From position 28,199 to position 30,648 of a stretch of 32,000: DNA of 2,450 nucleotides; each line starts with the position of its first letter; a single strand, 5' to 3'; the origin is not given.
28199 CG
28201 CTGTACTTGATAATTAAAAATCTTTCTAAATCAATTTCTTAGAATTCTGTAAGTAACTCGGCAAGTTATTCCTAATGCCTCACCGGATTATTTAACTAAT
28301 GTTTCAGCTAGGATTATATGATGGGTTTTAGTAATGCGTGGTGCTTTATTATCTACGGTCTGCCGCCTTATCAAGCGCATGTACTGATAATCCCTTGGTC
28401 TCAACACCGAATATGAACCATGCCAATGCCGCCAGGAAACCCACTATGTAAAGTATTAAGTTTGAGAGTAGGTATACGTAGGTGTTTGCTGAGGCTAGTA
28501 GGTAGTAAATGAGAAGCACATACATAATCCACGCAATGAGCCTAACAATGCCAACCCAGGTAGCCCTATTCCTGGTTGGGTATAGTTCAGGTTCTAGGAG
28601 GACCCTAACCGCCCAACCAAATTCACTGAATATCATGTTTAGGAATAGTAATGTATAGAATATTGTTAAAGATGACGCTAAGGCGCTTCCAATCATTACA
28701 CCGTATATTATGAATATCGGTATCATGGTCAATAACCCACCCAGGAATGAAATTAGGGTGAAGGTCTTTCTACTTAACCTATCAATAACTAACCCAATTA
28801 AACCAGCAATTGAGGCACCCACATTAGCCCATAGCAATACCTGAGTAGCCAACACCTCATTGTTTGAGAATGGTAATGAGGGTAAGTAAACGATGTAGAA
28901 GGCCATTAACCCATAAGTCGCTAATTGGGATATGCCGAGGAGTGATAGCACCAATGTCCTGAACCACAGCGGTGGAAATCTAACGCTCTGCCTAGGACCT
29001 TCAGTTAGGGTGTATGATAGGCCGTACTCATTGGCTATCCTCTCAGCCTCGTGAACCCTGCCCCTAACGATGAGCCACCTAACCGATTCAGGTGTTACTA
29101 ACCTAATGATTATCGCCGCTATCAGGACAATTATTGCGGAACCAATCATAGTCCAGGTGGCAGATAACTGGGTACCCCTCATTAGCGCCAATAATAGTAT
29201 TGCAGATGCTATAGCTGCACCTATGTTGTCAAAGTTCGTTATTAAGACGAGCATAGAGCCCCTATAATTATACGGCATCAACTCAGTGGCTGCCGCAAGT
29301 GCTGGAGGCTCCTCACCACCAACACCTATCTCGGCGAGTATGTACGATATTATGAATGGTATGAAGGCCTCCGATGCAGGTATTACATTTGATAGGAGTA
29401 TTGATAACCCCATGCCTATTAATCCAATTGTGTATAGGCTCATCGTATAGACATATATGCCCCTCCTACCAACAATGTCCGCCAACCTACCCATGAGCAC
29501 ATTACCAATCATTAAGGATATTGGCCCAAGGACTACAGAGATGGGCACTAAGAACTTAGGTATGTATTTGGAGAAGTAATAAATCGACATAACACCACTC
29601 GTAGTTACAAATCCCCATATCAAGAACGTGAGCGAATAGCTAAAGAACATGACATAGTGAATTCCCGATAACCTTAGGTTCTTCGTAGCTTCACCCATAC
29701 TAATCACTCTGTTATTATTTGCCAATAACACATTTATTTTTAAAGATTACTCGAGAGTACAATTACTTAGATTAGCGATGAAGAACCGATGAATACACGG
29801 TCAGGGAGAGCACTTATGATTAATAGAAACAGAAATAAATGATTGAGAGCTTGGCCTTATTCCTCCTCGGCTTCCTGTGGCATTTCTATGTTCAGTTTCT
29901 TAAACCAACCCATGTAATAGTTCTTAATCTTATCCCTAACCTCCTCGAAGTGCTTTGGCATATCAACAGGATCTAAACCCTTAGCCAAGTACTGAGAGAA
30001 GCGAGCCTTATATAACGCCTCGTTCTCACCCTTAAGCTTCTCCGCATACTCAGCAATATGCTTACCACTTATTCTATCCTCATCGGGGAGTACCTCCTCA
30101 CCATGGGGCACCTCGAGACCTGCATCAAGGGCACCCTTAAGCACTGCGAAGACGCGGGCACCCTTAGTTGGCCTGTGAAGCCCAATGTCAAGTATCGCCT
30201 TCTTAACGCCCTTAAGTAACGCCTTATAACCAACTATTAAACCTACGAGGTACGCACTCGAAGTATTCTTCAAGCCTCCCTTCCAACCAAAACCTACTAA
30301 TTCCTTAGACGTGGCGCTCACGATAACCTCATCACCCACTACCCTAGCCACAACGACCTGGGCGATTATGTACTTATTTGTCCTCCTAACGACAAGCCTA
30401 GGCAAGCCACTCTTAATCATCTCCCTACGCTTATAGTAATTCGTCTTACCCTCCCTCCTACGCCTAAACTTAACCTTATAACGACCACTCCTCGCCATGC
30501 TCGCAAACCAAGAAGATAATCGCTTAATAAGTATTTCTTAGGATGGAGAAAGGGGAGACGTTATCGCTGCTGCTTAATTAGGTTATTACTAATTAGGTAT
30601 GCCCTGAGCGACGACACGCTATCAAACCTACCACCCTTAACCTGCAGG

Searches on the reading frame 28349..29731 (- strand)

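Call 60: search_protein_families(library=pfam, proteins=[window:28349-29731:-], max_evalue=0.00001)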
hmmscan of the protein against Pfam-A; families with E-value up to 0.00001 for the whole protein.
window:28349-29731:- (460 aa): 2 families
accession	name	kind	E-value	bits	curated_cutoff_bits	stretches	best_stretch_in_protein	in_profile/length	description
PF00083.30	Sugar_tr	-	7.4e-22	78.3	22.3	1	71-454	57-449/452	Sugar (and other) transporter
PF07690.21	MFS_1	-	9.3e-16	58.1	33.4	1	29-343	2-289/347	Major Facilitator Superfamily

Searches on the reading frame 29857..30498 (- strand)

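Call 60: search_protein_families(library=pfam, proteins=[window:29857-30498:-], max_evalue=0.00001)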
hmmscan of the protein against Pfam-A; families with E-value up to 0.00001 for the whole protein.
window:29857-30498:- (213 aa): 2 families
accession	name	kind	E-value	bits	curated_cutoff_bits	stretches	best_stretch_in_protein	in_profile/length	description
PF17144.9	Ribosomal_L5e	-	3.6e-38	131.7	27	2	6-95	2-98/163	Ribosomal large subunit proteins 60S L5, and 50S L18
PF00861.27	Ribosomal_L18p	-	7.2e-07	30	27.8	1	30-129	22-115/116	Ribosomal L18 of archaea, bacteria, mitoch. and chloroplast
